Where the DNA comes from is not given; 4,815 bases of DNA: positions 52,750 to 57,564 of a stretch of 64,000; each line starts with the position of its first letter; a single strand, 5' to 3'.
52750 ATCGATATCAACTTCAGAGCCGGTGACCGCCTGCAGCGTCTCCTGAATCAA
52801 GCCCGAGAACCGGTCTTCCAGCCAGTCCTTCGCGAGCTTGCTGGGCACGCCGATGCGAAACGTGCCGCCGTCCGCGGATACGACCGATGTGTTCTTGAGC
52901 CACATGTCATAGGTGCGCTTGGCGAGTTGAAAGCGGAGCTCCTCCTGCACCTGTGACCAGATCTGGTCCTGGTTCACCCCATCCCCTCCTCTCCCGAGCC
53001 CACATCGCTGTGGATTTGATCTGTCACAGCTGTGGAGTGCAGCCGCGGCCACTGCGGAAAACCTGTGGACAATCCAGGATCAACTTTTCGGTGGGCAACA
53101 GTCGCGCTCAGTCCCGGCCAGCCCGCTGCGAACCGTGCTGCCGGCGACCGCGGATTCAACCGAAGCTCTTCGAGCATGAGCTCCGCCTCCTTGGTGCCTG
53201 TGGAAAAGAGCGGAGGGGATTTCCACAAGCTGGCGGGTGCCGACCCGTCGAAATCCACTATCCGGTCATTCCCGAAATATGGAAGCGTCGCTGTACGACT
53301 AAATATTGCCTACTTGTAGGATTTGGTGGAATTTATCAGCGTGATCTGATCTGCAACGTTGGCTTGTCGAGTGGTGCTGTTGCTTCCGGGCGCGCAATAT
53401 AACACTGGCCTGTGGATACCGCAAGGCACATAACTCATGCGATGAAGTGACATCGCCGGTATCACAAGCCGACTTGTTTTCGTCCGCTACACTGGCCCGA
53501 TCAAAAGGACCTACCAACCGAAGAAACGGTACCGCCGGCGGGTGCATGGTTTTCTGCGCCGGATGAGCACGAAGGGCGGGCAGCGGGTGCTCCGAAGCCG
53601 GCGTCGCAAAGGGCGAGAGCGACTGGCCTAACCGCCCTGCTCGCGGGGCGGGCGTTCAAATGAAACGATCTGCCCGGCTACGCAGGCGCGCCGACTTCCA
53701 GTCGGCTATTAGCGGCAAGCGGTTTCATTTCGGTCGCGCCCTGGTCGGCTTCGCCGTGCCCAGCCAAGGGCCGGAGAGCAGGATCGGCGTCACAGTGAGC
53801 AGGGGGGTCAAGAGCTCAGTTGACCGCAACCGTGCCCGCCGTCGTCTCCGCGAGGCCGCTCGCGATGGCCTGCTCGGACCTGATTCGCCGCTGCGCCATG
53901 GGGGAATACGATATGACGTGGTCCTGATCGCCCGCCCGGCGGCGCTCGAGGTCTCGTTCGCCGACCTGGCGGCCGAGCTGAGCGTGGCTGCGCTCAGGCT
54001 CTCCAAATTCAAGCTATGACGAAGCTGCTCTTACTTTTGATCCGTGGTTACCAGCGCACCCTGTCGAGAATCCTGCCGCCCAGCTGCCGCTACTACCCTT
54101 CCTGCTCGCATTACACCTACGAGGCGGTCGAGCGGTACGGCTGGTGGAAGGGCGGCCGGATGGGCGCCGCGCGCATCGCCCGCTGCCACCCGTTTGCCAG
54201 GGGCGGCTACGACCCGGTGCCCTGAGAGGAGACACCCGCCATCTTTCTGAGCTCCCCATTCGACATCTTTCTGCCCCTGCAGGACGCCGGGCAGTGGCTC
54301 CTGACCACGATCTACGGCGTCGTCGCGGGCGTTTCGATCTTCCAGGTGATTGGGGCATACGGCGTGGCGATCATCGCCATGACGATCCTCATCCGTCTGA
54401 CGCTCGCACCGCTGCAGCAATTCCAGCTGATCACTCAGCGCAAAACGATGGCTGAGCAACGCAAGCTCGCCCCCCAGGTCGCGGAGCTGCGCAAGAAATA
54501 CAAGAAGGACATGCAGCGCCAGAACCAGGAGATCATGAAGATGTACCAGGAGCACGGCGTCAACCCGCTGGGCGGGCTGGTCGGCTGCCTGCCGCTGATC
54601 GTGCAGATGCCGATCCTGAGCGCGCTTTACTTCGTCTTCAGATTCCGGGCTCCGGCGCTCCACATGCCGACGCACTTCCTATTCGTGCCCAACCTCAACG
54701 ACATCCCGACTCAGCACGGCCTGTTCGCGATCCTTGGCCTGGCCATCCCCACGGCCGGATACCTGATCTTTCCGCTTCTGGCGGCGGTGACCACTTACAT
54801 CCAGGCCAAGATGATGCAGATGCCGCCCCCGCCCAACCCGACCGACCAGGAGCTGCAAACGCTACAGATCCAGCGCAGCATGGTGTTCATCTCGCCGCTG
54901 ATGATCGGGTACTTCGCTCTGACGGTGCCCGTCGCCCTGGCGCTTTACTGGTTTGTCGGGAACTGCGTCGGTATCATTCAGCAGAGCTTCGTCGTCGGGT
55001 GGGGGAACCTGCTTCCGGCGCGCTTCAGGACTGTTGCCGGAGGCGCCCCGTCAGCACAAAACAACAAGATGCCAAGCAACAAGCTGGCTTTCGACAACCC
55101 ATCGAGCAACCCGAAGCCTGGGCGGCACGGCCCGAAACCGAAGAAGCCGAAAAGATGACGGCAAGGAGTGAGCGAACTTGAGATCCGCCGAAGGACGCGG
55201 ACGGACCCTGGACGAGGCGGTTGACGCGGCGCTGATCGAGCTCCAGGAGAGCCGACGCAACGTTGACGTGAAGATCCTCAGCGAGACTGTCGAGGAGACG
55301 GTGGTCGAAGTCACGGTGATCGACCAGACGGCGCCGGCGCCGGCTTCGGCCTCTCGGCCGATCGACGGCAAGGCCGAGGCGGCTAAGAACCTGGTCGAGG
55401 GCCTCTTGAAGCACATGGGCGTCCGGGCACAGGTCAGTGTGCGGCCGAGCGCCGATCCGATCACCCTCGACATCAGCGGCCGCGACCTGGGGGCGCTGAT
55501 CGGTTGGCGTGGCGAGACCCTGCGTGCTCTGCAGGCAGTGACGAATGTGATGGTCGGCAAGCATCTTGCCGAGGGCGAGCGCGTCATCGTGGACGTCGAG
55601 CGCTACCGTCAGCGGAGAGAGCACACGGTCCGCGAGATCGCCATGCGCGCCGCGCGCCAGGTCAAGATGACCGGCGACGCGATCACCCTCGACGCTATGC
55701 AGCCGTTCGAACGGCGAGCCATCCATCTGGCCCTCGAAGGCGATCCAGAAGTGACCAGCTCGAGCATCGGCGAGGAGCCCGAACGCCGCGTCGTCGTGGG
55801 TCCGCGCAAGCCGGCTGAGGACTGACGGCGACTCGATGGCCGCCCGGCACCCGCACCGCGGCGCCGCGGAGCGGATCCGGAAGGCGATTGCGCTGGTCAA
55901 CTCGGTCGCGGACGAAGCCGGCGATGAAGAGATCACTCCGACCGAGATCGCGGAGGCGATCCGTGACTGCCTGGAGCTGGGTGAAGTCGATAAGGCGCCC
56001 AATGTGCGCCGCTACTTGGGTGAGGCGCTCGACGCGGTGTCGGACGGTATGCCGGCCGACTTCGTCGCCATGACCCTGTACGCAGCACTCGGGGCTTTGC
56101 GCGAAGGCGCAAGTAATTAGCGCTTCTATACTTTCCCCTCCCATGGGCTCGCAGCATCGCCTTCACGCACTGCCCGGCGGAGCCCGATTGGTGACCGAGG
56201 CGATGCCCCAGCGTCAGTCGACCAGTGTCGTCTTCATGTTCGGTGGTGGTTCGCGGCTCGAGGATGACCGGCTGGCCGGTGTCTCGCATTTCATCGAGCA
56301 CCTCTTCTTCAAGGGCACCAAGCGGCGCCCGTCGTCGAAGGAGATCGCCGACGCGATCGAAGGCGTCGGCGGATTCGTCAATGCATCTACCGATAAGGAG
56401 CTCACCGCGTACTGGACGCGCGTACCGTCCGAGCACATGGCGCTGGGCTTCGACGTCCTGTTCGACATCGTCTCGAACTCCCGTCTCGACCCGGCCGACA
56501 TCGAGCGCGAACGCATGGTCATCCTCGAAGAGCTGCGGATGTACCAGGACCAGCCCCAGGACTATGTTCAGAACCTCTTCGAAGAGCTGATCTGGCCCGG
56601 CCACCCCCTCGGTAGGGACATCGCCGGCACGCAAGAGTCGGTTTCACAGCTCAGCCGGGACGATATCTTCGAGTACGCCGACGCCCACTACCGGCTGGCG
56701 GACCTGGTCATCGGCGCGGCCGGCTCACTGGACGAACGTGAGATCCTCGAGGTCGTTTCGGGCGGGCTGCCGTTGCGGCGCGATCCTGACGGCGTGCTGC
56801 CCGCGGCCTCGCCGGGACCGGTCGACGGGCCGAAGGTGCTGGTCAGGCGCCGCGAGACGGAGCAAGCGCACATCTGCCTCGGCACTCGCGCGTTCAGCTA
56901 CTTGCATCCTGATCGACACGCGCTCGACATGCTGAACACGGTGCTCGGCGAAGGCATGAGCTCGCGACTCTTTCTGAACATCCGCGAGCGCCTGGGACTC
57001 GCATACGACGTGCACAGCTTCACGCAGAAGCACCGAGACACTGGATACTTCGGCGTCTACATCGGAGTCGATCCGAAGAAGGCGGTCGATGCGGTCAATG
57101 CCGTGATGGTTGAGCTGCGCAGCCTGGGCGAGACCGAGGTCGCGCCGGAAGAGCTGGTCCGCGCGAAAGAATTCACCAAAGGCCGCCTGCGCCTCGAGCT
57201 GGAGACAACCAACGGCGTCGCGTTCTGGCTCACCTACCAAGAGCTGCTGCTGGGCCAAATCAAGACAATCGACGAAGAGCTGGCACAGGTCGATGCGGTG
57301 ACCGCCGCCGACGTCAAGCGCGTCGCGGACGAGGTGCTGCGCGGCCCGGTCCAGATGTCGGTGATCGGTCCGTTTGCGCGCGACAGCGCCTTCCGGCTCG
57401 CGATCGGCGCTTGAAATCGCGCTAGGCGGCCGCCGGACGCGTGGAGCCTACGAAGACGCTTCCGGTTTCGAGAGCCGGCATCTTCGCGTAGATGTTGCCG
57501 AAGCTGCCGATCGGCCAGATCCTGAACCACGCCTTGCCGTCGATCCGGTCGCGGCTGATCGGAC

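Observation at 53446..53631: rpmH (L34) has ATC where the initiator Met should be and no canonical start in the open frame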

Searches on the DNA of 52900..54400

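Call 48: search_rna_families(source=window, start=52900, end=54400, threshold=evalue, max_evalue=1)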
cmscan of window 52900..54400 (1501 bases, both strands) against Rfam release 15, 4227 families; matches with E-value up to 1: 1.
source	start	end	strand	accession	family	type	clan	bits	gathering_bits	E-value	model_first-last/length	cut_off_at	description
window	54146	54196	-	RF04218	HCV_5BSL1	Cis-reg;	-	22.8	44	0.024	1-47/47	no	Hepatitis C virus stem-loop I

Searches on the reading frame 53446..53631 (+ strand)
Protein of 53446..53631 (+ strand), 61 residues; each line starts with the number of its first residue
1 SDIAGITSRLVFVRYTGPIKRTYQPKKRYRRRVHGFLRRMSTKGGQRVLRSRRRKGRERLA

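Call 5: search_protein_families(library=pfam, proteins=[window:53446-53631:+])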
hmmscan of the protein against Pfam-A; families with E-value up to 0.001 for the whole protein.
window:53446-53631:+ (61 aa): 1 family
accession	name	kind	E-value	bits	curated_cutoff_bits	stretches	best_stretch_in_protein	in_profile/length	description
PF00468.22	Ribosomal_L34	-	7.6e-18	64.6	25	1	20-61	2-43/44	Ribosomal protein L34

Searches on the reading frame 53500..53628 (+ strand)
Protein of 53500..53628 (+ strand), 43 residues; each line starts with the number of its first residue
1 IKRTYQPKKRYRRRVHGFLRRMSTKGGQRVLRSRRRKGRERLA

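Call 41: list_cluster_members(proteins=[window:53500-53628:+, window:53500-53628:+, window:53542-53628:+, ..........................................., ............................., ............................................, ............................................])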
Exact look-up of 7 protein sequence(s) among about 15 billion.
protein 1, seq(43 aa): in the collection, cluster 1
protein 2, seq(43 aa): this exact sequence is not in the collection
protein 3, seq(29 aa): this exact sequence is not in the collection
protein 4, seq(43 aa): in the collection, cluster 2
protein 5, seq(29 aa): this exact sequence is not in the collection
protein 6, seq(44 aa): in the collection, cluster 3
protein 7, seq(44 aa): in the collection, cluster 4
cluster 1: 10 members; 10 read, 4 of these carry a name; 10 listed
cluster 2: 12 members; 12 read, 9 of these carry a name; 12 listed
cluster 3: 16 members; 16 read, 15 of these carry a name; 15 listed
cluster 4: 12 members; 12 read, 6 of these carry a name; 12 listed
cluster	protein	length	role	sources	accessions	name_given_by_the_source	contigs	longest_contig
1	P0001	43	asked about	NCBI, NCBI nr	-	-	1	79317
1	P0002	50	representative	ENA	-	-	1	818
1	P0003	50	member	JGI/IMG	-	large subunit ribosomal protein L34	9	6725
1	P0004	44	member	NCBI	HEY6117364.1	MAG TPA: 50S ribosomal protein L34 [Candidatus Dormibacteraeota bacterium]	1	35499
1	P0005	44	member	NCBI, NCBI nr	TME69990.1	MAG: 50S ribosomal protein L34 [Chloroflexi bacterium] | MAG: 50S ribosomal protein L34 [Chloroflexota bacterium]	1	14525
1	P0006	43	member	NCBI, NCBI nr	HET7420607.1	MAG TPA: 50S ribosomal protein L34 [Candidatus Dormibacteraeota bacterium] | 50S ribosomal protein L34 [Candidatus Dormibacteraeota bacterium]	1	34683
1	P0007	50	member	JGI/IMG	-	-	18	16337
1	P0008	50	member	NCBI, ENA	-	-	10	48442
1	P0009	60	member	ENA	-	-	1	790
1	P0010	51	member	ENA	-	-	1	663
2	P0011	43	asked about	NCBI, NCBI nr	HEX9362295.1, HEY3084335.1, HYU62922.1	MAG TPA: 50S ribosomal protein L34 [Candidatus Dormibacteraeota bacterium] | 50S ribosomal protein L34 [Verrucomicrobiae bacterium]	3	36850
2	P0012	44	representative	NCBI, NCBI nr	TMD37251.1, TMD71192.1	MAG: 50S ribosomal protein L34 [Chloroflexi bacterium] | MAG: 50S ribosomal protein L34 [Chloroflexota bacterium]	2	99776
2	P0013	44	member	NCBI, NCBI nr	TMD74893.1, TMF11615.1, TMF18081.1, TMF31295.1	MAG: 50S ribosomal protein L34 [Chloroflexi bacterium] | MAG: 50S ribosomal protein L34 [Chloroflexota bacterium]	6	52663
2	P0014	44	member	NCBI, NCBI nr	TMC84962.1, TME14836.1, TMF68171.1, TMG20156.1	MAG: 50S ribosomal protein L34 [Chloroflexi bacterium] | MAG: 50S ribosomal protein L34 [Chloroflexota bacterium]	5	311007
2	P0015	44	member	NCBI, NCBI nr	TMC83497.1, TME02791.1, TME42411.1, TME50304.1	MAG: 50S ribosomal protein L34 [Chloroflexi bacterium] | MAG: 50S ribosomal protein L34 [Chloroflexota bacterium]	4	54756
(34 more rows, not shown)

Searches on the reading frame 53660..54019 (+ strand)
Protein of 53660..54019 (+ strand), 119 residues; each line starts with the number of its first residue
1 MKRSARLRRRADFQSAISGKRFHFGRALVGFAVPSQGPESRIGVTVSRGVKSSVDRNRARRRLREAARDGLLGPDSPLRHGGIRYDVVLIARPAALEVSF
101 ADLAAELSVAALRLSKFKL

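Call 5: search_protein_families(library=pfam, proteins=[window:53660-54019:+])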
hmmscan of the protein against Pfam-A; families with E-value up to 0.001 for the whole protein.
window:53660-54019:+ (119 aa): 1 family
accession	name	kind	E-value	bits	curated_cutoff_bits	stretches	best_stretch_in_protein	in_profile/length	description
PF00825.24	Ribonuclease_P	-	5.7e-21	75.1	22.3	1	1-111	1-105/109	Ribonuclease P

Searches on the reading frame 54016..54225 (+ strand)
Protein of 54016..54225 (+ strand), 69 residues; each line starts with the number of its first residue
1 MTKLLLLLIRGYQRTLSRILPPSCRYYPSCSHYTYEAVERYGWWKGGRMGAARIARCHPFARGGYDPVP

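Call 5: search_protein_families(library=pfam, proteins=[window:54016-54225:+])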
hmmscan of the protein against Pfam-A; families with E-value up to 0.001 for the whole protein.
window:54016-54225:+ (69 aa): 1 family
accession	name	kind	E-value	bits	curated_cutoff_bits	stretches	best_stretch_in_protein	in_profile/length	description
PF01809.23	YidD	-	1.4e-29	102.1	27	1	3-68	2-67/67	Putative membrane protein insertion efficiency factor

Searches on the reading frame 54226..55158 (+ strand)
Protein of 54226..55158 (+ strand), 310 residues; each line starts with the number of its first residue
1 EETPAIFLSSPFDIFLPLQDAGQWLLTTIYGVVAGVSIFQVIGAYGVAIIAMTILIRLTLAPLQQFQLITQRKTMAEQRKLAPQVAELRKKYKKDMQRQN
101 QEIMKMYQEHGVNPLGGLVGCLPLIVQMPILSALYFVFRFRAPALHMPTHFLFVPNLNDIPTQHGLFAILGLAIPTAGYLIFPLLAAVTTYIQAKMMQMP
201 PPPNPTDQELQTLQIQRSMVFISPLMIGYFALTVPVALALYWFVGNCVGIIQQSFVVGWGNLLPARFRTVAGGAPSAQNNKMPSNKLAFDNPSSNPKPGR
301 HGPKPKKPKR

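Call 5: search_protein_families(library=pfam, proteins=[window:54226-55158:+])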
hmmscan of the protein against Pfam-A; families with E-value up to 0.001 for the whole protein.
window:54226-55158:+ (310 aa): 1 family
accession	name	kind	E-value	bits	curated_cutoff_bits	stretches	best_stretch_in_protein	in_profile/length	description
PF02096.25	60KD_IMP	-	3.1e-46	157.8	35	1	45-256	1-161/163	60Kd inner membrane protein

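Call 44: list_cluster_members(proteins=[window:54241-55155:+, window:54346-55155:+, window:18171-19277:+, window:18189-19277:+, window:18198-19277:+, window:18264-19277:+, window:39034-39768:-, window:39034-39756:-, window:39034-39645:-, window:39034-39546:-])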
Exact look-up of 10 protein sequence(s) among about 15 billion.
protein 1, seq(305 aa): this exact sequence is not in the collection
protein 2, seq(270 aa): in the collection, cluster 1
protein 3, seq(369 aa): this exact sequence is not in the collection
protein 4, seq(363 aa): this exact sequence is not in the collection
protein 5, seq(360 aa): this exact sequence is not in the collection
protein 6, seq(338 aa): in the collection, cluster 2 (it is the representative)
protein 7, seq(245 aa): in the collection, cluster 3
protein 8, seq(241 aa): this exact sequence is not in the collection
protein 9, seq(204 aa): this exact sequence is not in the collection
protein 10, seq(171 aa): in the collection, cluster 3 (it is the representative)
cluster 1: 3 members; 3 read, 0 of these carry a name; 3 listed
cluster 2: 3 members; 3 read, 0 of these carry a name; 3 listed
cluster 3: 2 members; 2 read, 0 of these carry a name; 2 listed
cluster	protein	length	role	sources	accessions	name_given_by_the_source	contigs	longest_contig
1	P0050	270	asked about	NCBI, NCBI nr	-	-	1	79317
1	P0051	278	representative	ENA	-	-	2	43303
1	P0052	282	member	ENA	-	-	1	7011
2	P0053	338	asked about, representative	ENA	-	-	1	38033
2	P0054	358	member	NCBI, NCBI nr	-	-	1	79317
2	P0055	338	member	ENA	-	-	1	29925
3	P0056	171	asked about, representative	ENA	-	-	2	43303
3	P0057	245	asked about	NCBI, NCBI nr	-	-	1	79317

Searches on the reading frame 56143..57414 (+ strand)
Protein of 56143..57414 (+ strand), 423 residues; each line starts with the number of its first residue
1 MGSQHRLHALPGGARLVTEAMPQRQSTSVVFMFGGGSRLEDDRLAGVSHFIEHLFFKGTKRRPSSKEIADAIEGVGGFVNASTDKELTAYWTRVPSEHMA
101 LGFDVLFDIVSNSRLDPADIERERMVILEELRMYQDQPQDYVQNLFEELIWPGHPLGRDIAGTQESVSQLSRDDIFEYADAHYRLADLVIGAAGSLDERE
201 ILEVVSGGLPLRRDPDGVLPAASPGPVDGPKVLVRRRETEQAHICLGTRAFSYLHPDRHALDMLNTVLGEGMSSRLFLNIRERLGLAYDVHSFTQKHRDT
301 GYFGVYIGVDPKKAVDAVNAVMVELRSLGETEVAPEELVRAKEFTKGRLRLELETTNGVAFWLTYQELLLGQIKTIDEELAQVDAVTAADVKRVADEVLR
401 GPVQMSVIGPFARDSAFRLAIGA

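Call 58: search_protein_families(library=pfam, proteins=[window:56143-57414:+], max_evalue=0.001)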
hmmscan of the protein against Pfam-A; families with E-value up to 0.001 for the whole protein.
window:56143-57414:+ (423 aa): 2 families
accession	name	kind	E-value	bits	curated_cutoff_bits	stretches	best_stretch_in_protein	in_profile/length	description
PF05193.26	Peptidase_M16_C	-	9.6e-35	120.5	23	1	170-343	2-179/181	Peptidase M16 inactive domain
PF00675.25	Peptidase_M16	-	5.7e-33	114.4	22.3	1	16-163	2-148/149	Insulinase (Peptidase family M16)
